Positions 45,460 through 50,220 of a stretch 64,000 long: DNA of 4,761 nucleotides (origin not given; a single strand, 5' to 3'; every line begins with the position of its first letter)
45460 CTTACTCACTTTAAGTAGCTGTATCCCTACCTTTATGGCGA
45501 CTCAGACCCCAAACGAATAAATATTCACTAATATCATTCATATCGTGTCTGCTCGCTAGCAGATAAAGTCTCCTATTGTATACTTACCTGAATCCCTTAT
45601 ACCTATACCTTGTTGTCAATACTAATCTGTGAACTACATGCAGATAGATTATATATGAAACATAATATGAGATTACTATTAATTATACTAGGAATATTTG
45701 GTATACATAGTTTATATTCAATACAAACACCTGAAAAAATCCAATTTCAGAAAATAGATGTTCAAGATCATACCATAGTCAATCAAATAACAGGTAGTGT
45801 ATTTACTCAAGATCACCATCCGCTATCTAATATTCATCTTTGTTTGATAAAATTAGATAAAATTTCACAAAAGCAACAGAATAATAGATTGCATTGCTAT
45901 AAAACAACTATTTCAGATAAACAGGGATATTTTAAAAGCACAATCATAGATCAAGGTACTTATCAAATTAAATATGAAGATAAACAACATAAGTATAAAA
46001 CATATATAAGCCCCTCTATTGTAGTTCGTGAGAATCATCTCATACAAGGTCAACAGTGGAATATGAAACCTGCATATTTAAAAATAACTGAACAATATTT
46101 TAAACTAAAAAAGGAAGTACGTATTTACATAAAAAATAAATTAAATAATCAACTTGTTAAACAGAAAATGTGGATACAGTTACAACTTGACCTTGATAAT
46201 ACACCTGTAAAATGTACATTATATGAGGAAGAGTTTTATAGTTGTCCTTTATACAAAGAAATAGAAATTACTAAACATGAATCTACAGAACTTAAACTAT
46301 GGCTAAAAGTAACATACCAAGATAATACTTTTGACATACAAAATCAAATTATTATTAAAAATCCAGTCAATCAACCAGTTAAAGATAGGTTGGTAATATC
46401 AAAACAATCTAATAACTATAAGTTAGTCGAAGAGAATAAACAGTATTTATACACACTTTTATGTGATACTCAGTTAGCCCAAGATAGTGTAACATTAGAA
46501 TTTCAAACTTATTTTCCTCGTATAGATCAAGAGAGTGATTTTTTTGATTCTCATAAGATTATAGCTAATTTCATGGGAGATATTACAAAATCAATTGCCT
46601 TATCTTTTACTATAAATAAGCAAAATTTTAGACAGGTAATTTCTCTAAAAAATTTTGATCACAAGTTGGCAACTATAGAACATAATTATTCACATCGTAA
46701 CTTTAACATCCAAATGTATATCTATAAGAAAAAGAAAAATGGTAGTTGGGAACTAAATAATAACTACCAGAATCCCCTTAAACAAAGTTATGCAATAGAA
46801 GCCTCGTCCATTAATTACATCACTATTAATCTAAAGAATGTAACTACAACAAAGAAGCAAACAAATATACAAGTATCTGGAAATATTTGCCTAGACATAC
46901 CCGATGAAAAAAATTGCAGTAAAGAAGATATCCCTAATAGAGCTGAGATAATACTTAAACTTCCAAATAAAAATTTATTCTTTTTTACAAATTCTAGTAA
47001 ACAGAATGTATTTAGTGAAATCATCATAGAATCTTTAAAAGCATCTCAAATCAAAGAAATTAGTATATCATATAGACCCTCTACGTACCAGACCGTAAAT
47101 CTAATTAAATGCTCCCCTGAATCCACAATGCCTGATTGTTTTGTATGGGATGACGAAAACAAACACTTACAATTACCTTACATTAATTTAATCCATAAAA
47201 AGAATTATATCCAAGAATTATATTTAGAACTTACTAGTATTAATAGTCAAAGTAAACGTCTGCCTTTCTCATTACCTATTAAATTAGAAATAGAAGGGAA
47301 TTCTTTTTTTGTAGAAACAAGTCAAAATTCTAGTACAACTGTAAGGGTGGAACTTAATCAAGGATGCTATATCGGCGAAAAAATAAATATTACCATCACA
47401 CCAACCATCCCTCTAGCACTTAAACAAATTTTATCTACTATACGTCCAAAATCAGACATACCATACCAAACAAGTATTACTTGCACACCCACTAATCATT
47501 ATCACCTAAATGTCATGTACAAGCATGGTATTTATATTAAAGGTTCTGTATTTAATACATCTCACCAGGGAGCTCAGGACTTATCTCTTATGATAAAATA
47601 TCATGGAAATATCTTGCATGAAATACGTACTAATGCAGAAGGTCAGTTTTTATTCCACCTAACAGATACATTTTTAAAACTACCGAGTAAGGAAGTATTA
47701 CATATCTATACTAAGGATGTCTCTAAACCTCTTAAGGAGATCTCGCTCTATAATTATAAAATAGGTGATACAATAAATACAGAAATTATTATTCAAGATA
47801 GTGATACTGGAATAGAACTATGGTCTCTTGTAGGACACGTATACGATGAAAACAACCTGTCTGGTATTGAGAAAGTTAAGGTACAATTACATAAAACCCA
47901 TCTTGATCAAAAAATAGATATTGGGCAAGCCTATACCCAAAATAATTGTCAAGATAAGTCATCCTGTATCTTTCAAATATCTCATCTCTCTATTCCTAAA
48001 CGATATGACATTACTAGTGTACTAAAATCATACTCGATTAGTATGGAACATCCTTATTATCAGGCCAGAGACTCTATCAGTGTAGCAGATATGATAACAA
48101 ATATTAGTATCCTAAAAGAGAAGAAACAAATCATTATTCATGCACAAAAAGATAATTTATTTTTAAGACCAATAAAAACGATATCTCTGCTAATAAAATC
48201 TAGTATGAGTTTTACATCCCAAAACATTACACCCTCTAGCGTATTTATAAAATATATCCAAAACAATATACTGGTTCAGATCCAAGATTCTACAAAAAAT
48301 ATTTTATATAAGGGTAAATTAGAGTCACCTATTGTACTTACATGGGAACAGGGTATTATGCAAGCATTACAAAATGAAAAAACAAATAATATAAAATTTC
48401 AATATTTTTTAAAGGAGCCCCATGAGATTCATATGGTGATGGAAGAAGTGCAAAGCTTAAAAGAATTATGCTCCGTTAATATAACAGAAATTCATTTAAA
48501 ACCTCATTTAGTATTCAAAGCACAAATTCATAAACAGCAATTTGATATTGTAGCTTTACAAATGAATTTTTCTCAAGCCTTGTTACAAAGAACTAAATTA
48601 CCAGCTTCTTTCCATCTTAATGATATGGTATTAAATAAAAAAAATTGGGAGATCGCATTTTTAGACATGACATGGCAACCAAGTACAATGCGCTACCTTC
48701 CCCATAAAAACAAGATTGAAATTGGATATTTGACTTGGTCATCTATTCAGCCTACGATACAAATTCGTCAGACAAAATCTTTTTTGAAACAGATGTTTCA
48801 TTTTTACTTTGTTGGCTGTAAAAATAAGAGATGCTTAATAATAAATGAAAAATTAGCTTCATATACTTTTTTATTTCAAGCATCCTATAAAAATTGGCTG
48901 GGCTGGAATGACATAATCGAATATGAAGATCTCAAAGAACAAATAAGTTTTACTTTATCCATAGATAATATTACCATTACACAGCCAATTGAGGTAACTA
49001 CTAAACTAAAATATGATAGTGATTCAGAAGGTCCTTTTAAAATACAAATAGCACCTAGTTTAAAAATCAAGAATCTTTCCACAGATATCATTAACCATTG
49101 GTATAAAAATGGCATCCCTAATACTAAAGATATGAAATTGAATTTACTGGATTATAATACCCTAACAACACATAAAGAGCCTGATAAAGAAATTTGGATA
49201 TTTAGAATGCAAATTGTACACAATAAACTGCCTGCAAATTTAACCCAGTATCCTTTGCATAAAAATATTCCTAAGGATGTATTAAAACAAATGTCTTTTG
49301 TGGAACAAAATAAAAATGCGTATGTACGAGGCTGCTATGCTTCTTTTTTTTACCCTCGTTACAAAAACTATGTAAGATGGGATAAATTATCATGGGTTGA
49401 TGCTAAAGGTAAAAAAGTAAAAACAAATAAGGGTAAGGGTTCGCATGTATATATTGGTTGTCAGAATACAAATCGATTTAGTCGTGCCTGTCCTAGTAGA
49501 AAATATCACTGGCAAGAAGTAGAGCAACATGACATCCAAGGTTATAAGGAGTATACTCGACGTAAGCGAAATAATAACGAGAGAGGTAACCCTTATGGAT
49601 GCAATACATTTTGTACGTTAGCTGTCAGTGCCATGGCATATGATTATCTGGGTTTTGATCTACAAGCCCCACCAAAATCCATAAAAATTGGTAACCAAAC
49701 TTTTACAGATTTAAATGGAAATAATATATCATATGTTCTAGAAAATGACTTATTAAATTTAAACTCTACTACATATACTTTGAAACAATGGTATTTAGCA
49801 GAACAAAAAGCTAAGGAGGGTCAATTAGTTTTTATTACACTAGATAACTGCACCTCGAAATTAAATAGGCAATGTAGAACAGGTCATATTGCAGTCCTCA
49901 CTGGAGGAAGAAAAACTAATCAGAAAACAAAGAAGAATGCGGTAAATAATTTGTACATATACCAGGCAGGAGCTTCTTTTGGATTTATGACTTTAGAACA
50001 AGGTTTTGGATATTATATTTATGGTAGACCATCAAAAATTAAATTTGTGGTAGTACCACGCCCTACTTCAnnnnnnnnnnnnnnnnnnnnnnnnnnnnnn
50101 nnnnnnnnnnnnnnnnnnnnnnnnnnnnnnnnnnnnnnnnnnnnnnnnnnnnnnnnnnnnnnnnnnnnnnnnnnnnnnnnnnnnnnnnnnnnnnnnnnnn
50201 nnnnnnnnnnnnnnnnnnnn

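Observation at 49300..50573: Giant secreted repeat protein ends in a papain-like Cys-His domain and is coupled to a small periplasmic protein: effector/immunity-like pair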

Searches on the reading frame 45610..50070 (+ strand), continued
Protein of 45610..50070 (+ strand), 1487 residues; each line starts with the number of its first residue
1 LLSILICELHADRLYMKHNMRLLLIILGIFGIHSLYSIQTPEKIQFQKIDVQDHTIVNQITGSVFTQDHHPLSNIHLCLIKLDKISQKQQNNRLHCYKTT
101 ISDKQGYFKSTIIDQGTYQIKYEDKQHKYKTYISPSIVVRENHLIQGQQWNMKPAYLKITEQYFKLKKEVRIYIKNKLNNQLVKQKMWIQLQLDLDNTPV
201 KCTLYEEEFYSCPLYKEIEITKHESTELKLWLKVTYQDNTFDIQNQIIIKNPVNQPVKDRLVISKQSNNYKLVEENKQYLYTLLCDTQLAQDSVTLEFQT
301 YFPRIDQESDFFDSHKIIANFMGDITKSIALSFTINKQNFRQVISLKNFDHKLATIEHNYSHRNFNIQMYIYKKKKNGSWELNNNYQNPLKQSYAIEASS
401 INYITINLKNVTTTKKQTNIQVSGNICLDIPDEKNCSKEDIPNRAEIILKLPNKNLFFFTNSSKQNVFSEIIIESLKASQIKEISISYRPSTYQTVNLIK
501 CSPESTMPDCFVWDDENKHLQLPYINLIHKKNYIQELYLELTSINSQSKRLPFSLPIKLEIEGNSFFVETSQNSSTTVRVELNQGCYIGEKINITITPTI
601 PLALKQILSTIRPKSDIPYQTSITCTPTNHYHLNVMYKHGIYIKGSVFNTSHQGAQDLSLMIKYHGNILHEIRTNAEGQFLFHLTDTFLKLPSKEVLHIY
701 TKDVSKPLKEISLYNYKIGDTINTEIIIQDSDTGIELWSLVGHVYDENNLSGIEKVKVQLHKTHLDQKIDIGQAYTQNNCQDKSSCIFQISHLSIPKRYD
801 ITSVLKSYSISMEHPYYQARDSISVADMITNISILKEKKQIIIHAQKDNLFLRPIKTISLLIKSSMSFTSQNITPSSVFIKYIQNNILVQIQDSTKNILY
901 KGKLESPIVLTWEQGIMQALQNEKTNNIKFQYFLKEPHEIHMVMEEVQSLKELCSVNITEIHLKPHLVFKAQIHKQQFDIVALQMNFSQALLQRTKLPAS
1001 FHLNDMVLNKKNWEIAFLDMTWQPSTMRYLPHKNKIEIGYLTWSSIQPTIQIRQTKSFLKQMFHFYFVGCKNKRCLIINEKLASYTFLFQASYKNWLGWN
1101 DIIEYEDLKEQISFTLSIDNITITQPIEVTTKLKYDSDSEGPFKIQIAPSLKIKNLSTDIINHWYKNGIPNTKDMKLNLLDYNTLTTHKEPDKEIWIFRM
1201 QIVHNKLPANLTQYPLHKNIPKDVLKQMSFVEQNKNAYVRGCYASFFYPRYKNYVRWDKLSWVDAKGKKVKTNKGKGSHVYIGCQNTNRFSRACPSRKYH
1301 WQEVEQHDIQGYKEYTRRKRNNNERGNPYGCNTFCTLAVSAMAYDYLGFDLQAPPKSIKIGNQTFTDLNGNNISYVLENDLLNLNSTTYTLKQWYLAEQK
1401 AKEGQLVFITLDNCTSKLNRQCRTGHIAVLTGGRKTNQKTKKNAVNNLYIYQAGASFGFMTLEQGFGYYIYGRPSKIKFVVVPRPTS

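Call 84: search_dna_similar(query=L001:1921-2955:+, collection=phages, mode=protein, max_evalue=0.001, max_rows=8)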
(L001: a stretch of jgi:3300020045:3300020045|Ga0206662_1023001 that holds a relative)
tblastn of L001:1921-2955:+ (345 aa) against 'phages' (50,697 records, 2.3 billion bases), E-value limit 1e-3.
Records with a match: 1; places in all: 1; records where one place covers at least 80% of the query: 0.
Best place of each record, by identity: <60% 1.
By first word of the organism name: Caudoviricetes 1.
By host as written in the record: - 1.
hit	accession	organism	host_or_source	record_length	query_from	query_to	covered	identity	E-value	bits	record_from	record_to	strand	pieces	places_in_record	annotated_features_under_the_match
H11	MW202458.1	Caudoviricetes sp.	Manatee Spring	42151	102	204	30%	37.9%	8e-4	47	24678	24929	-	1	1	none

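Call 111: find_encoding_contigs(protein=P0002, flank=2000, max_places=3)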
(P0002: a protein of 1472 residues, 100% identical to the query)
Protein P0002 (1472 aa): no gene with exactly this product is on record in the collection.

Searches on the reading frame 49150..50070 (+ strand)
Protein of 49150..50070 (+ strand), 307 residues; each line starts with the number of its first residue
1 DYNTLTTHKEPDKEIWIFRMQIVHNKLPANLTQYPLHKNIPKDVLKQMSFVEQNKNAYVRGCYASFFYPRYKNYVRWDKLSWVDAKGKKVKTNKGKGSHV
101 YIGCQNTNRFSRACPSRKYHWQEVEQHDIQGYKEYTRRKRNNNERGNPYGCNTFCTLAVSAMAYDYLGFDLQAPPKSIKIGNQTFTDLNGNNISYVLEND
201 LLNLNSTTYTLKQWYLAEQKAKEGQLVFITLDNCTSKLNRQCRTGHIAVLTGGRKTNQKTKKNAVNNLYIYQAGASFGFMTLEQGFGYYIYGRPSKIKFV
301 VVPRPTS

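Call 3: search_protein_families(library=pfam, proteins=[window:49300-50070:+], max_evalue=1)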
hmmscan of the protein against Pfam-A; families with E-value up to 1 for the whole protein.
window:49300-50070:+ (257 aa): 0 families

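Call 4: search_protein_families(library=ncbifam, proteins=[window:49300-50070:+], max_evalue=1)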
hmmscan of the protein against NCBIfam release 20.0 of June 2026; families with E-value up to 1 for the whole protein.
window:49300-50070:+ (257 aa): 2 families
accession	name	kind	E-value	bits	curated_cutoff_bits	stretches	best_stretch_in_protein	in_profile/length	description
NF001928.0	PRK00704.1-5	equivalog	0.025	14.4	301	1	212-243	50-83/187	photosystem I reaction center protein subunit XI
NF001929.0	PRK00704.1-6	equivalog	0.076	12.8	316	1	212-242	25-57/163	photosystem I reaction center protein subunit XI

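Call 5: find_homologous_proteins(query=window:49150-50070:+, max_evalue=0.001)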
Query window:49150-50070:+: 285 candidates shared short words with the query, none scored E <= 0.001.
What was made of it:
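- Tried and rejected: The module found nothing, not even itself (call 5).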

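Call 6: search_solved_structures(query=window:49150-50070:+, max_evalue=10)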
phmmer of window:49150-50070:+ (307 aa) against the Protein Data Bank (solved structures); distinct sequences matched with E-value up to 10: 1.
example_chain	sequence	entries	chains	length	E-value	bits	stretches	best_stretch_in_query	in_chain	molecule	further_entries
4evw_A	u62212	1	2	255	1.3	11.3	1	97-154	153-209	Nucleoside-diphosphate-sugar pyrophosphorylase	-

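Call 30: predict_structure(protein=window:49222-50070:+)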
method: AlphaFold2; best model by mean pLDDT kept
length: 283 residues; sequences in the alignment: 1
mean_pLDDT: 32.6   pTM: 0.23
mean pLDDT of the five models: 32.6, 28.9, 28.8, 25.8, 25.5
residues with pLDDT >= 90: 0; 70-90: 0; 50-70: 3; < 50: 280
segments of 3 or more residues with pLDDT < 50: 1-192, 197-203, 205-283
pLDDT, mean of each block of 10 residues (from residue 1): 26 32 28 26 28 33 34 30 32 33 31 32 30 25 26 30 31 30 37 47 45 35 43 39 38 30 33 33 29
secondary structure, 60 per line:
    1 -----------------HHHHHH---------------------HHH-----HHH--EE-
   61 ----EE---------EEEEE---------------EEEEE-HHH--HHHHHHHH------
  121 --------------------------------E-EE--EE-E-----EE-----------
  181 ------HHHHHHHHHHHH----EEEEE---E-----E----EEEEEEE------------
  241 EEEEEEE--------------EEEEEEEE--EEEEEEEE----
elements in order: H18-23 E76-80 E96-100 H107-114 H187-198 E203-207 E222-228 E241-247 E262-269 E272-279
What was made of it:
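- Tried and rejected: AlphaFold2 on aa 1205-1487 alone gave pLDDT 32.6 (call 30).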

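Call 34: find_homologous_proteins(query=A1, max_evalue=0.01)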
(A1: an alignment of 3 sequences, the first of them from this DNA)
Query A1 (3 sequences) (259 aa, profile of the alignment): 1 proteins with E <= 0.01 among 2226 candidates.
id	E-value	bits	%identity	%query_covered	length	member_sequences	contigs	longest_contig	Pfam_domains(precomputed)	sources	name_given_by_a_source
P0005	3.1e-84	300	28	90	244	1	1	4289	-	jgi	-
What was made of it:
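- Tried and rejected: The profile A1 found only P0005 (call 34).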

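Call 36: find_related_loci(query=A1, collection=genome_contigs, flank=10000)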
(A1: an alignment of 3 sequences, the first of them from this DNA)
Query A1 (259 aa) in genome_contigs; peptide patterns used: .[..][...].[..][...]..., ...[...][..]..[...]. (x = any residue, [..] = any of these).
23 stretches matched a pattern, but none encodes a relative of the query by tblastn (E <= 1e-3).

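Call 42: find_related_loci(query=A1, collection=viral_contigs, flank=10000)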
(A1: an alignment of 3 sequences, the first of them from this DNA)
Query A1 (259 aa) in viral_contigs; peptide patterns used: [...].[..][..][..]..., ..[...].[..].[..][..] (x = any residue, [..] = any of these).
47 stretches matched a pattern, but none encodes a relative of the query by tblastn (E <= 1e-3).

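Call 43: find_related_loci(query=A1, collection=metagenome_contigs, flank=10000)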
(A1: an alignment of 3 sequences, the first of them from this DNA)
Query A1 (259 aa) in metagenome_contigs; peptide patterns used: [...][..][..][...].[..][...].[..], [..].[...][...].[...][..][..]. (x = any residue, [..] = any of these).
406 stretches matched a pattern, but none encodes a relative of the query by tblastn (E <= 1e-3).
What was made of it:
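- Tried and rejected: Collection scans. find_related_loci with A1 in genome, viral and metagenome contigs returned no confirmed relative because the chosen patterns were poor (calls 36, 42, 43).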

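Call 49: search_solved_structures(query=A2, max_evalue=10, show_alignments=3)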
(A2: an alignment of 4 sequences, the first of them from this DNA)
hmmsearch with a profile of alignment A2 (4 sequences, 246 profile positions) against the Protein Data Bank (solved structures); distinct sequences matched with E-value up to 10: 9.
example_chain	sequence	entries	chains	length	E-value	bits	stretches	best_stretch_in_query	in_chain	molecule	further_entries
4eqa_A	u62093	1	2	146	0.52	12.8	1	164-198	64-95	Putative uncharacterized protein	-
7tvh_A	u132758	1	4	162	0.62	12.5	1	165-199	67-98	Peptidoglycan amidase Tse1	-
4f4m_A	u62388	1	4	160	0.62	12.5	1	165-198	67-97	papain peptidoglycan amidase effector Tse1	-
4eob_A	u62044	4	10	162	0.64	12.5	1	165-198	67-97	type VI amidase effector Tse1 | Putative uncharacterized protein | toxic effector Tse1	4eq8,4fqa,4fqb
4f0v_A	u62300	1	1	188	0.66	12.5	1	165-198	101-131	Putative uncharacterized protein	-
4f0w_A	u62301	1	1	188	0.66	12.5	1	165-198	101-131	Putative uncharacterized protein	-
4fgd_A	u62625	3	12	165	0.66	12.5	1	165-198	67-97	Tse1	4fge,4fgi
3vpi_A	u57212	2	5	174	0.71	12.4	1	165-198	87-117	type VI secretion exported 1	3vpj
8adn_3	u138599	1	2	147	0.9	12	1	39-112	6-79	Proteasome Inhibitor 31-Like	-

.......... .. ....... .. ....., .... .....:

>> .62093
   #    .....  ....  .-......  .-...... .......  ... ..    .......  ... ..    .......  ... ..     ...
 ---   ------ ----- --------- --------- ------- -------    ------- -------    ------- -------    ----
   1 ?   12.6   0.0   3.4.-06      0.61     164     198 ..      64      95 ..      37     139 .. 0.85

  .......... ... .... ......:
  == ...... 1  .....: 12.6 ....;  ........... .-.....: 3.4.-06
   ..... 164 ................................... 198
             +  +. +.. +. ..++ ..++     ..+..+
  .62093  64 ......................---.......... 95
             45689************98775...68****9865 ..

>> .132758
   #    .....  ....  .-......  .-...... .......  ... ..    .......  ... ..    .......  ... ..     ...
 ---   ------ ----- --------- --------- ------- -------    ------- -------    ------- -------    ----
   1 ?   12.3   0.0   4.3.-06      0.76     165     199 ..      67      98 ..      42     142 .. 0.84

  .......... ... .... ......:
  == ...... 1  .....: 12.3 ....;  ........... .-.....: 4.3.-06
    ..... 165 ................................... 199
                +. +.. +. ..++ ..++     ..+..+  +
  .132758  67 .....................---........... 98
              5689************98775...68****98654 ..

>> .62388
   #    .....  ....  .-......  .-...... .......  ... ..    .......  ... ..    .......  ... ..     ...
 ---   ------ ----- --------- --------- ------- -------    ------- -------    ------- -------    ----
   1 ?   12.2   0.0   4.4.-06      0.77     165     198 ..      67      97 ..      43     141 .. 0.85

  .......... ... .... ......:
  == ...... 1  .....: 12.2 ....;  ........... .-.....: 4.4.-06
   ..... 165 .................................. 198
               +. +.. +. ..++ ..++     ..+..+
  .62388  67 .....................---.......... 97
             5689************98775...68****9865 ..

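Call 62: predict_structure(alignment_id=A1)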
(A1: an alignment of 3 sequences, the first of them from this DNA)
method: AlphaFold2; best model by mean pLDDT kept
length: 259 residues; sequences in the alignment: 3
mean_pLDDT: 34.0   pTM: 0.31
mean pLDDT of the five models: 34.0, 32.3, 31.6, 31.3, 30.8
residues with pLDDT >= 90: 0; 70-90: 0; 50-70: 16; < 50: 243
segments of 3 or more residues with pLDDT < 50: 1-133, 135-166, 181-253, 255-259
pLDDT, mean of each block of 10 residues (from residue 1): 22 28 27 28 27 25 26 29 40 38 28 23 30 44 40 35 49 53 39 37 40 35 35 30 35 42
secondary structure, 60 per line:
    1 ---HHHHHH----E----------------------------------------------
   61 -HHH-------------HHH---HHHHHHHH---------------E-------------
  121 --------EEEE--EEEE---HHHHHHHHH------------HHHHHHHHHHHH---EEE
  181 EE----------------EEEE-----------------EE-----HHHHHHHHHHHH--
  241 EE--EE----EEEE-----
elements in order: H4-9 H84-91 E129-132 E135-138 H142-150 H163-174 E178-182 E199-202 H227-238 E251-254
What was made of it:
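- On NlpC/P60 (papain-like) superfamily: AlphaFold2 gave pLDDT 32.6 with a single sequence and 34.0 with a 3-sequence alignment (calls 30, 62).
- AlphaFold2 failed twice (pLDDT 32.6 and 34.0; calls 30, 62), so the fold is untested. AlphaFold gave no confident fold (calls 30, 62).
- Tried and rejected: With the 3-sequence alignment A1 it gave 34.0 (call 62).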
